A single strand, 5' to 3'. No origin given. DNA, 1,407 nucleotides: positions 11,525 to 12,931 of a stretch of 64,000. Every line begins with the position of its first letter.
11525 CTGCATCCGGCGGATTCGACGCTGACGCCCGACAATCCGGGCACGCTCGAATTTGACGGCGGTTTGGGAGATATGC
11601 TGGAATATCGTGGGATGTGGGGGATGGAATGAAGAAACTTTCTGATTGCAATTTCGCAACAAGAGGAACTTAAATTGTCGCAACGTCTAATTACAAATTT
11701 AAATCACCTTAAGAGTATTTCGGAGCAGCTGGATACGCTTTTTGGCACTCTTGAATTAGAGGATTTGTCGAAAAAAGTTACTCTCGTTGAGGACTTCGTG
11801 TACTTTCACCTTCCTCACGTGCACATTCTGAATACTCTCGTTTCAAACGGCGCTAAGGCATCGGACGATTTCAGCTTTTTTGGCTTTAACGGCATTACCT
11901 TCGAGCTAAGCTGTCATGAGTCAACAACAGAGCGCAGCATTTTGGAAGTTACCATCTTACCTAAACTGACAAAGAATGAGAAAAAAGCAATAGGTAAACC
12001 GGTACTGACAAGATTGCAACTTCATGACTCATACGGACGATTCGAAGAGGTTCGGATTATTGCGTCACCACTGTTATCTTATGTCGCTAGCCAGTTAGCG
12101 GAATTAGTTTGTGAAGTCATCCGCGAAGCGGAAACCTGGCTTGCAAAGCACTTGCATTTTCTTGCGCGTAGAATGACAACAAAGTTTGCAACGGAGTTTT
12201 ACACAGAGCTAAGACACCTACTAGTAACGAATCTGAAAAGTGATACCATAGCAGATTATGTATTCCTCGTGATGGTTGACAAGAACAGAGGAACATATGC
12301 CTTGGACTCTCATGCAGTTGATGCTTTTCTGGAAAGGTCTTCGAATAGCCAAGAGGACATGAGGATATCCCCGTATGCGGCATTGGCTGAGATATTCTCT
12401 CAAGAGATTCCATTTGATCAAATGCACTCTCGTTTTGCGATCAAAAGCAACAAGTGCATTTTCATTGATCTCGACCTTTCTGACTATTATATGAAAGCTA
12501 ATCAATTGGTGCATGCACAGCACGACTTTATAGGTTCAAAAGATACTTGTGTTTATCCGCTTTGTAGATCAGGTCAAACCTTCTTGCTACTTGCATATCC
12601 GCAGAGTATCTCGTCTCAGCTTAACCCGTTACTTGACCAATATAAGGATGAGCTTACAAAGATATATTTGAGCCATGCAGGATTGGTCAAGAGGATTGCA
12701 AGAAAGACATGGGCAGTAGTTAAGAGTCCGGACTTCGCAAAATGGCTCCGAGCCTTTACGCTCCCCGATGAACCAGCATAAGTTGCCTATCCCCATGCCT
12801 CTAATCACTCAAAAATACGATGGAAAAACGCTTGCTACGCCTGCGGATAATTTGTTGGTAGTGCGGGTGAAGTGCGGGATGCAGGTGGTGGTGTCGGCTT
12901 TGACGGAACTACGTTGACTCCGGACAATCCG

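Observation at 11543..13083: Orphan low-GC gene and a lysC 5' pseudogene fragment trapped between 84-bp direct repeats; remnant of a duplicated lipoprotein-cargo-lysC junction with cassette replacement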

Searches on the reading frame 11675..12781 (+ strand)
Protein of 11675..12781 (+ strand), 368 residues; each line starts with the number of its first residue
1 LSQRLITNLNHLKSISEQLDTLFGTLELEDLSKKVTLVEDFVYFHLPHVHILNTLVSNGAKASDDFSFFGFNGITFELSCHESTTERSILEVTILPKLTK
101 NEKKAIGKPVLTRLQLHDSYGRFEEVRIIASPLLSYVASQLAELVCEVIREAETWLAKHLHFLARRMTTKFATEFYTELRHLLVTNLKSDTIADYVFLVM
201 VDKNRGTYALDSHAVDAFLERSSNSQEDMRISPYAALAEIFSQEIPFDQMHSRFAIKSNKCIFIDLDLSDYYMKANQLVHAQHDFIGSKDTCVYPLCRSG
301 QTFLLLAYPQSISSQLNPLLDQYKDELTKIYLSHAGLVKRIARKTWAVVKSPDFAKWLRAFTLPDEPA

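Call 5: search_protein_families(library=pfam, proteins=[window:11675-12781:+], max_evalue=0.1)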
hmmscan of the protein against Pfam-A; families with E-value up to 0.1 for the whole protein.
window:11675-12781:+ (368 aa): 0 families

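Call 6: search_protein_families(library=padloc, proteins=[window:11675-12781:+], max_evalue=1)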
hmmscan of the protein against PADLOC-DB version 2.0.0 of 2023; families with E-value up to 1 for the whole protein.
window:11675-12781:+ (368 aa): 0 families

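Call 7: search_protein_families(library=phrogs, proteins=[window:11675-12781:+], max_evalue=1)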
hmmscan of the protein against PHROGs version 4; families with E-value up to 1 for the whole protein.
window:11675-12781:+ (368 aa): 0 families

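Call 8: find_homologous_proteins(query=window:11675-12781:+, max_evalue=0.01)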
Query window:11675-12781:+ (368 aa): 1 proteins with E <= 0.01 among 3107 candidates.
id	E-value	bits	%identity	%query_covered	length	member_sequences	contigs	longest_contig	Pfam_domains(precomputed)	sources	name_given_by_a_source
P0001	1.9e-242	821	100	100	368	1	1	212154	-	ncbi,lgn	-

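Call 12: find_encoding_contigs(protein=P0001, flank=10000)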
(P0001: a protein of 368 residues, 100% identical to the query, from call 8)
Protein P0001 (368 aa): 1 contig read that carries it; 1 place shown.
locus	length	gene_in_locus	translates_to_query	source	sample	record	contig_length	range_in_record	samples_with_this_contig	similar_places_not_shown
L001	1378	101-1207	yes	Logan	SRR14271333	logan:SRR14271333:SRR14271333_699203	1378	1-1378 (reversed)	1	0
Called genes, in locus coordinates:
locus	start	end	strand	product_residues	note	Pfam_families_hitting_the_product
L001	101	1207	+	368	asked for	-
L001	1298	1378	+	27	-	?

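Call 17: search_protein_representatives(protein=window:11675-12781:+)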
Query: 368 residues. Proteins with E-value up to 0.001 (for the whole library): 190; up to 1e-10: 61; up to 1e-30: 1. The best 150 are listed.
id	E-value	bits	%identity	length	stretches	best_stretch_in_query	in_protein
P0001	6.0e-243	821.2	100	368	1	1-368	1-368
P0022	2.1e-23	99.3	23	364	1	19-345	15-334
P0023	1.4e-22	96.6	27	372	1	116-356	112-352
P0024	6.8e-20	87.8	25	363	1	17-341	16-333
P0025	9.4e-20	87.3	29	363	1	110-332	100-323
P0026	1.2e-19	87.0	25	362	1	15-331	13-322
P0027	2.8e-19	85.8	25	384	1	134-352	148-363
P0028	4.8e-17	78.4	23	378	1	16-344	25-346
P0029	1.6e-16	76.7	22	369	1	51-334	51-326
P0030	3.1e-16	75.7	23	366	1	66-344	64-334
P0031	3.9e-16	75.4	27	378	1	118-351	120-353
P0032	7.8e-16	74.5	31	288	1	75-272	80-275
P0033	1.0e-15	74.0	23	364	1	15-352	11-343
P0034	1.6e-15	73.5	24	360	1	70-331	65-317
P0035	1.7e-15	73.3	22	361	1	17-344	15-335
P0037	2.3e-15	72.9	24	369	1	58-341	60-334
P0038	3.8e-15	72.2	22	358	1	22-341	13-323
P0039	1.1e-14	70.7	27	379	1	58-359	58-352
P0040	1.1e-14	70.6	22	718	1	15-356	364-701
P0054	2.0e-13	66.5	27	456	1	113-338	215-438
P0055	2.2e-13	66.4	25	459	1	73-331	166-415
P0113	1.4e-08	50.6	23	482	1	82-323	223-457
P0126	4.5e-08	48.9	23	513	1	85-350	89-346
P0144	3.6e-07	46.0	25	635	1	115-328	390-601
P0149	5.0e-07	45.5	22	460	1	119-335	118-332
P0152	9.4e-07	44.6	22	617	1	119-346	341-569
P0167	7.6e-06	41.6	22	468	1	121-335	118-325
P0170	1.1e-05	41.0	25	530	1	106-330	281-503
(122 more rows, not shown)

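Call 19: predict_structure(protein=window:11675-12781:+)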
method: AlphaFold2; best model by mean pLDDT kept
length: 368 residues; sequences in the alignment: 1
mean_pLDDT: 40.8   pTM: 0.29
mean pLDDT of the five models: 40.8, 39.4, 33.0, 32.9, 32.0
residues with pLDDT >= 90: 0; 70-90: 0; 50-70: 55; < 50: 313
segments of 3 or more residues with pLDDT < 50: 1-61, 69-74, 103-180, 182-184, 186-309, 331-335, 337-339, 341-368
pLDDT, mean of each block of 10 residues (from residue 1): 42 44 37 36 38 45 49 49 54 55 44 43 40 43 46 47 43 47 45 35 34 34 31 31 35 31 29 24 29 33 40 55 53 48 45 42 32
secondary structure, 60 per line:
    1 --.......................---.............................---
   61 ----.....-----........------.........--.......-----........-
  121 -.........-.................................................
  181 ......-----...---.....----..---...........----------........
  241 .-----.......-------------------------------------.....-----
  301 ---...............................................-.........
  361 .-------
elements in order: H3-25 H29-57 E65-69 E75-82 E89-97 H100-106 E112-119 E122-130 H132-186 E198-202 H212-222 H233-241 H247-253 E291-295 E304-309 H310-350 H352-361

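Call 21: search_protein_families(library=pfam, alignment_id=A2, max_evalue=0.01)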
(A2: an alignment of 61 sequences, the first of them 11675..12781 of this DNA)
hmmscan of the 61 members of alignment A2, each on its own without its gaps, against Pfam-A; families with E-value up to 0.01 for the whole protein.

A. member 1, window:11675-12781:+ (368 aa): 0 families

B. families by the number of members that match (of 61 scanned): 4 families
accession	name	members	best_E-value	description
PF24868.1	YABBY_N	1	0.0042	YABBY, N-terminal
PF22240.1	ISP_coupler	1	0.0078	Type ISP restriction-modification enzyme, coupler domain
PF17940.6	TetR_C_31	1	0.0089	Tetracyclin repressor-like, C-terminal domain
PF11799.13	IMS_C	1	0.0096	impB/mucB/samB family C-terminal domain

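Call 22: search_solved_structures(query=A2, max_evalue=1)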
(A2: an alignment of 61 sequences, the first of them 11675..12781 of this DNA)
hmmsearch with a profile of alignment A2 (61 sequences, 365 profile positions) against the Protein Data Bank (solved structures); distinct sequences matched with E-value up to 1: 3.
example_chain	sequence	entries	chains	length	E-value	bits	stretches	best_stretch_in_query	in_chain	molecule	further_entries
5vgz_E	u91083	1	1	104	0.37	12.7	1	316-362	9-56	26S proteasome regulatory subunit 10B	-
2w56_B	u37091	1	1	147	0.68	11.8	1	241-281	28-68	VC0508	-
2w56_A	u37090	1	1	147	0.79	11.6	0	242-281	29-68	VC0508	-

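Call 23: find_homologous_proteins(query=A2, max_evalue=0.001)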
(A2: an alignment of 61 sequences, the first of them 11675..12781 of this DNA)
Query A2 (61 sequences) (368 aa, profile of the alignment): 2 proteins with E <= 0.001 among 8000 candidates.
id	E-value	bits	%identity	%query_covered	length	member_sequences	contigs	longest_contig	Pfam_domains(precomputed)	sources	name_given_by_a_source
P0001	2.7e-86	308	100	100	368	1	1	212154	-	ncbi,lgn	-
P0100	3.2e-66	242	22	55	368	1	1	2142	-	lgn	-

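Call 30: predict_structure(alignment_id=A2)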
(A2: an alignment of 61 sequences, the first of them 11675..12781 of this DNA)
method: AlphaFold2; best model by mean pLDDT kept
length: 368 residues; sequences in the alignment: 61
mean_pLDDT: 90.4   pTM: 0.86
mean pLDDT of the five models: 90.4, 89.3, 88.9, 88.7, 88.0
residues with pLDDT >= 90: 292; 70-90: 45; 50-70: 24; < 50: 7
segments of 3 or more residues with pLDDT < 50: 366-368
pLDDT, mean of each block of 10 residues (from residue 1): 53 84 90 94 88 91 93 96 95 96 94 95 96 96 94 94 88 96 97 96 94 93 84 95 94 97 97 94 95 97 97 98 98 92 81 57 48
secondary structure, 60 per line:
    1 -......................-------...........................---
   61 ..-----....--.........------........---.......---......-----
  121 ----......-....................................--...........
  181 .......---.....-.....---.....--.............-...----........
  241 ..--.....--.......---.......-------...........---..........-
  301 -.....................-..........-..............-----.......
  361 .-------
elements in order: H2-23 H31-57 E68-71 E74-82 E89-96 H100-106 E110-115 E125-130 H132-167 H170-187 H191-195 E197-201 E205-209 H212-224 H233-242 H252-258 E262-265 H276-286 E290-299 E302-309 H310-322 H324-333 H335-348 H354-361

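Call 34: fold_search(model_id=the predicted structure, library=pdb)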
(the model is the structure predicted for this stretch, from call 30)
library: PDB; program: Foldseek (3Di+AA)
matches with E <= 10: 365; with E <= 0.001: 0
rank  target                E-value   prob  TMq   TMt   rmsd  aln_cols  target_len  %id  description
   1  8ugs_B                2.4e-02  0.97  0.25  0.13  13.2       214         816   11  Cryo-EM structure of bovine phosphodiesterase 6 bound to cGMP (released 2024-01-17)
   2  9cxh_A                2.4e-02  0.90  0.22  0.12  11.5       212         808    9  Structure of PDE6C in complex with the rod inhibitory p gamma subunit in the presence of cGMP (released 2024-12-18)
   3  5l07_A                3.6e-02  0.94  0.23  0.42   8.1       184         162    8  Crystal Structure of Quorum-Sensing Transcriptional Activator from Yersinia enterocolitica (released 2016-09-07)
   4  8ugb_B                4.2e-02  0.96  0.26  0.13  12.7       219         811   11  Cryo-EM structure of bovine phosphodiesterase 6 bound to udenafil (released 2024-01-17)
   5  6mzb_A                4.6e-02  0.96  0.23  0.12   6.6       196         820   10  Cryo-EM structure of phosphodiesterase 6 (released 2019-03-06)
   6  9a5d_A                4.6e-02  0.12  0.15  0.10  52.7       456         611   11  Integrative model of WALK-YYCH by crosslinking MS and deep learning (released 2024-09-18)
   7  7fdl_G                4.9e-02  0.90  0.23  0.43   8.3       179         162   10  Crystal structure of transcription factor WER in complex with EGL3 (released 2022-07-20)
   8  5l07_B                5.1e-02  0.96  0.25  0.45   7.7       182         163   10  Crystal Structure of Quorum-Sensing Transcriptional Activator from Yersinia enterocolitica (released 2016-09-07)
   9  3eea_A                6.6e-02  0.98  0.26  0.53   7.7       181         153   12  The crystal structure of the GAF domain/HD domain protein from Geobacter sulfurreducens (released 2008-11-04)
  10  9cxg_A                6.6e-02  0.80  0.22  0.13  10.6       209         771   10  Structure of PDE6C in complex with inhibitory cone p gamma in the presence of cGMP (released 2024-12-18)
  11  5w10_D                6.9e-02  0.97  0.25  0.47   8.1       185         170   11  Lcd1 GAF domain in complex with cAMP ligand (released 2017-06-28)
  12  5xhx_A                6.9e-02  0.94  0.25  0.46   8.0       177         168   10  Crystal structure of VqsR LBD domain from Pseudomonas aeruginosa (released 2017-05-24)
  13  6mzb_B                7.7e-02  0.98  0.27  0.14   6.7       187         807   12  Cryo-EM structure of phosphodiesterase 6 (released 2019-03-06)
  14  3eea_B                7.7e-02  0.97  0.25  0.51   7.2       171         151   13  The crystal structure of the GAF domain/HD domain protein from Geobacter sulfurreducens (released 2008-11-04)
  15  3o5y_B                8.5e-02  0.97  0.21  0.46   5.8       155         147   12  The Crystal Structure of the GAF domain of a two-component sensor histidine kinase from Bacillus halodurans to 2.45A (released 2010-08-11)
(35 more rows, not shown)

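Call 37: search_dna_similar(query=window:11675-12781:+, collection=plasmids, mode=protein, max_evalue=0.001)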
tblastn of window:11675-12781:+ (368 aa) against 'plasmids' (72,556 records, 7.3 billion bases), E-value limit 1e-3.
No match.

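Call 38: search_dna_similar(query=window:11675-12781:+, collection=phages, mode=protein, max_evalue=0.001)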
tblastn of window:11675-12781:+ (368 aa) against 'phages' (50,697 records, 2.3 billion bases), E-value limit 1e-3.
No match.

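Call 41: search_protein_families(library=ncbifam, alignment_id=A2, max_evalue=0.01)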
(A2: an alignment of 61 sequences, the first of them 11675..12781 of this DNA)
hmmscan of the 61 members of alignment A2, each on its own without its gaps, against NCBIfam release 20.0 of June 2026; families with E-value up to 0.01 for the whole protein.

A. member 1, window:11675-12781:+ (368 aa): 0 families

B. families by the number of members that match (of 61 scanned): 2 families
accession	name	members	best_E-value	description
NF045477.1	LPO_1073_dom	1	0.0024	LPO_1073/Vpar_1526 family protein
NF005562.0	PRK07234.1-2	1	0.0085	putative monovalent cation/H+ antiporter subunit D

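Call 42: search_protein_families(library=padloc, alignment_id=A2, max_evalue=0.01)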
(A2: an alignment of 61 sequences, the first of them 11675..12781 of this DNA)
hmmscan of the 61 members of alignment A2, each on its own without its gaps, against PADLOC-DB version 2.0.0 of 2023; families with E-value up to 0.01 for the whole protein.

A. member 1, window:11675-12781:+ (368 aa): 0 families

B. families by the number of members that match (of 61 scanned): 0 families

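Call 43: fold_search(model_id=the predicted structure, library=viral)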
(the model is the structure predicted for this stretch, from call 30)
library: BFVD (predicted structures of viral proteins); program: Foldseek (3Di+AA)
matches with E <= 10: 239; with E <= 0.001: 0
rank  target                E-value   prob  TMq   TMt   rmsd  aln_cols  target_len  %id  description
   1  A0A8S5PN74            7.5e-02  0.82  0.24  0.35   8.0       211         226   13  Uncharacterized protein [Myoviridae sp. ctwwN25]
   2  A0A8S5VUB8            7.5e-02  0.69  0.24  0.34  14.3       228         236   13  GAF domain-containing protein [Ackermannviridae sp.]
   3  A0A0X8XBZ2            1.3e-01  0.72  0.21  0.36   9.2       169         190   14  (no name in the UniProt tables at hand)
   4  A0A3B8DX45            1.3e-01  0.69  0.23  0.35  15.3       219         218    8  Class III holin [Proteus phage Stubb]
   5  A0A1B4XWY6            1.4e-01  0.66  0.23  0.40  14.5       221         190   10  Uncharacterized protein [Tenacibaculum phage pT24]
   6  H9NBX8                1.5e-01  0.51  0.21  0.34  15.7       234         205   13  (no name in the UniProt tables at hand)
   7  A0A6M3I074            1.8e-01  0.54  0.24  0.32  13.0       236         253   10  (no name in the UniProt tables at hand)
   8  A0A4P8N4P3            1.8e-01  0.07  0.11  0.12  23.0       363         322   10  Nucleotidyltransferase [Rheinheimera phage vB_RspM_Barba19A]
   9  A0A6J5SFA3            2.1e-01  0.82  0.22  0.34   6.9       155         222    8  Uncharacterized protein [uncultured Caudovirales phage]
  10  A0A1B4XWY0            2.1e-01  0.80  0.24  0.40   5.4       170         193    9  Uncharacterized protein [Tenacibaculum phage pT24]
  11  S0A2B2                2.5e-01  0.23  0.15  0.29  13.4       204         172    9  Uncharacterized protein [Cellulophaga phage phi18:3]
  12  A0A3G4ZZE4            2.7e-01  0.15  0.14  0.24  25.0       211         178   10  Putative sensor histidine kinase [Edafosvirus sp.]
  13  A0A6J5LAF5            2.9e-01  0.41  0.22  0.35  14.4       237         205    9  GAF domain containing protein [uncultured Caudovirales phage]
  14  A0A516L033            3.8e-01  0.44  0.21  0.31  10.0       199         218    8  (no name in the UniProt tables at hand)
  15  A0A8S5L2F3            6.3e-01  0.38  0.15  0.34   6.0       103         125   16  Uncharacterized protein [ssRNA phage Gerhypos.4_10]
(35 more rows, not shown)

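Call 44: search_protein_families(library=pfam, proteins=[P0040, P0144, P0152, P0170, P0113, P0054, P0055, P0126, P0149, P0167], max_evalue=0.01)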
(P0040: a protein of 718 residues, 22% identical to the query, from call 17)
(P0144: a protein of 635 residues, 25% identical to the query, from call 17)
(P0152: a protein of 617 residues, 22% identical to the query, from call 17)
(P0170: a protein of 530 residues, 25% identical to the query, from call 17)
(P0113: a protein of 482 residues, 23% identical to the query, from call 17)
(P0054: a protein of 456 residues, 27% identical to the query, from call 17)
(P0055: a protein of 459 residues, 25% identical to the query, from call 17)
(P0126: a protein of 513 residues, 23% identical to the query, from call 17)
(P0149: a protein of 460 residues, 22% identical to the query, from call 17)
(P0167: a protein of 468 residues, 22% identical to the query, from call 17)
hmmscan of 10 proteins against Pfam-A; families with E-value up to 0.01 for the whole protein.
P0040 (718 aa): 1 family
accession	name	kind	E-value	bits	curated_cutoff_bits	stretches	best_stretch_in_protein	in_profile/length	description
PF01048.26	PNP_UDP_1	-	2.1e-19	70.3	25.1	1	20-289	1-208/233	Phosphorylase superfamily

P0144 (635 aa): 2 families
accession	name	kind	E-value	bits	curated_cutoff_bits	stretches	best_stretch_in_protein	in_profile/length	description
PF03704.23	BTAD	-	9.3e-48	162.7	22.1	1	85-229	1-146/146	Bacterial transcriptional activator domain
PF00486.34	Trans_reg_C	-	1e-10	41.9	26.2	1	6-77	8-76/77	Transcriptional regulatory protein, C terminal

P0152 (617 aa): 1 family
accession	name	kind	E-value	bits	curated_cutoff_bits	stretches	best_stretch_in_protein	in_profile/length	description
PF13271.11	DUF4062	-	3.8e-20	72.3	24.7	1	33-114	2-82/82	Domain of unknown function (DUF4062)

P0170 (530 aa): 0 families

P0113 (482 aa): 0 families

P0054 (456 aa): 0 families

P0055 (459 aa): 0 families

P0126 (513 aa): 3 families
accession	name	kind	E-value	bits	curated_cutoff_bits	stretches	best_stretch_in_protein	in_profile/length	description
PF13676.11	TIR_2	-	4e-20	73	28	1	354-445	2-92/122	TIR domain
PF01582.25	TIR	-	5.8e-07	29.9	21.3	1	358-447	11-99/179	TIR domain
PF08937.16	ThsB_TIR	-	6.4e-05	23.7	21.2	1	354-431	1-87/100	Thoeris protein ThsB, TIR-like domain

P0149 (460 aa): 0 families

P0167 (468 aa): 0 families

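Call 45: find_encoding_contigs(protein=P0022, flank=8000, max_places=4)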
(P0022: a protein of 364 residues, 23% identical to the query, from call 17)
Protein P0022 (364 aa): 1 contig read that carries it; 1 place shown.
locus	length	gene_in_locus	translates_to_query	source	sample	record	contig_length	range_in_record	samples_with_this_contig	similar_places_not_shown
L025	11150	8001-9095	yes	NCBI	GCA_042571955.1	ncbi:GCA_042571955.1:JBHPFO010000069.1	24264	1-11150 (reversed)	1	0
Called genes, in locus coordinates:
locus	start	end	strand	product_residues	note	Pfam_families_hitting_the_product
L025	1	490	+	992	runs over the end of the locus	PF04313:HSDR_N, PF04851:ResIII, PF00270:DEAD, PF18766:SWI2_SNF2, PF22679:T1R_D3-like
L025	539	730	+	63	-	-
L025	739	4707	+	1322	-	PF12770:CHAT, PF17874:TPR_MalT, PF13424:TPR_12, PF14938:SNAP (weak), PF17874:TPR_MalT (weak), PF13424:TPR_12 (weak), PF14938:SNAP (weak), PF17874:TPR_MalT (weak), +11 more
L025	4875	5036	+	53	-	-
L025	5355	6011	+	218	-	-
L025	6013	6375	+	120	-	-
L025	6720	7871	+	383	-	-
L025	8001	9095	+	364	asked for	-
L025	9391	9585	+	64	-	PF12728:HTH_17 (weak)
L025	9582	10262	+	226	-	PF00239:Resolvase, PF07508:Recombinase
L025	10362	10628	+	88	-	-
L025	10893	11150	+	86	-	?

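Call 46: list_cluster_members(proteins=[P0022, P0023, P0024, P0025, P0026, P0027, P0028, P0040, P0126, P0152])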
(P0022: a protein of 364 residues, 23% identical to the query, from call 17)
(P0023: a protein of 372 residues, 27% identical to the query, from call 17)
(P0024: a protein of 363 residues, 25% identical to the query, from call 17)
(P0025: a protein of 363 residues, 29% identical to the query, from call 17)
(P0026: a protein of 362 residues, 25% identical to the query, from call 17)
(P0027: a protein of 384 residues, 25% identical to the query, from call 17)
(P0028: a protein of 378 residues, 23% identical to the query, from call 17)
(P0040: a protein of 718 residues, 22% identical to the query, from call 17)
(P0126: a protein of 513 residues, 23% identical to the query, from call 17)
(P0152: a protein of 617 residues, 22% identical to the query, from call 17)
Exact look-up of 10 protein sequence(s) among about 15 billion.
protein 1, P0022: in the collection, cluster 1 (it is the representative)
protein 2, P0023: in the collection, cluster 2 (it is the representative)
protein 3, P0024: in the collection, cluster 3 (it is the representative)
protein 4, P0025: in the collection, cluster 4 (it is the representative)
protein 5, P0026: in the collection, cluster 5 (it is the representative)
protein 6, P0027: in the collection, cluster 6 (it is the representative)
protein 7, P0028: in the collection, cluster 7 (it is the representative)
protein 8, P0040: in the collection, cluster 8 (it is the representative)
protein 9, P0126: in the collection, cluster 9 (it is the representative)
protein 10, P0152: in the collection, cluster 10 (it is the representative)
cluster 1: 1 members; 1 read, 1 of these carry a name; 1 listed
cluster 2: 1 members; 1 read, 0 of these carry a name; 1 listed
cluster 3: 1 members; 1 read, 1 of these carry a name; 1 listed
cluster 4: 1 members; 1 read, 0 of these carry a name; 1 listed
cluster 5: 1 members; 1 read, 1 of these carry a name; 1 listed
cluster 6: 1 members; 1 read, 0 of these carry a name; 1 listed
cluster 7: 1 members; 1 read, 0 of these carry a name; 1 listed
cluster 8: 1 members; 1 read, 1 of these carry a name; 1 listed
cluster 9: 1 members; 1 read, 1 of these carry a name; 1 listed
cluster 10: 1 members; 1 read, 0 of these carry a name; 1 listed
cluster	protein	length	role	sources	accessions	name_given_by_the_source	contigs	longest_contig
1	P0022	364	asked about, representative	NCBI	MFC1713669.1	hypothetical protein ACFL6S_08375 [Candidatus Poribacteria bacterium]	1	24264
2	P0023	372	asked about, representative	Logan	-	-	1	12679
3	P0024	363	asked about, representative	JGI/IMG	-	hypothetical protein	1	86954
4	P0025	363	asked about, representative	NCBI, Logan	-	-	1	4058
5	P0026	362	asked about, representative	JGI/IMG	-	hypothetical protein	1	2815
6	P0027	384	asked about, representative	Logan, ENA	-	-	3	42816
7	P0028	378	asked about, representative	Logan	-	-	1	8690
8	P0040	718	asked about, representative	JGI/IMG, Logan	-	nucleoside phosphorylase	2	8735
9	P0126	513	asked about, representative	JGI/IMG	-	hypothetical protein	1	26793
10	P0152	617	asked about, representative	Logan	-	-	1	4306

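Call 47: find_encoding_contigs(protein=P0024, flank=8000, max_places=3)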
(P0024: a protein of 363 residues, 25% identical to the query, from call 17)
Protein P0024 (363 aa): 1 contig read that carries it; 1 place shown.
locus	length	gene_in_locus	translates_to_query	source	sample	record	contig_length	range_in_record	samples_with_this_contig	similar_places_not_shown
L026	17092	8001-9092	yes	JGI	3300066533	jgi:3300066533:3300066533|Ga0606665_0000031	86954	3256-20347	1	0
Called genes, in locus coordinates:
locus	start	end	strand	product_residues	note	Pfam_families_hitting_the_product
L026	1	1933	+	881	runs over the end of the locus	PF00072:Response_reg (faint), PF00486:Trans_reg_C (faint)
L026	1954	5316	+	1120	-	PF00072:Response_reg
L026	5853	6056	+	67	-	-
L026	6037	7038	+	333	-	PF00487:FA_desaturase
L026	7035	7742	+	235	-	PF03483:B3_4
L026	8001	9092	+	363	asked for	-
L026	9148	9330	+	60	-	-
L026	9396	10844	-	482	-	PF01554:MatE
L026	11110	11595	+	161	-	PF27765:UCP032817-like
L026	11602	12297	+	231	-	PF13489:Methyltransf_23, PF13847:Methyltransf_31, PF08241:Methyltransf_11, PF08242:Methyltransf_12, PF13649:Methyltransf_25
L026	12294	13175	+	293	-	PF02668:TauD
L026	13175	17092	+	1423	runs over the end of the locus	PF00005:ABC_tran (faint), PF02463:SMC_N (faint), PF13191:AAA_16 (faint), PF13304:AAA_21 (faint), PF13555:AAA_29 (faint), PF20703:nSTAND1 (faint), PF17755:UvrA_DNA-bind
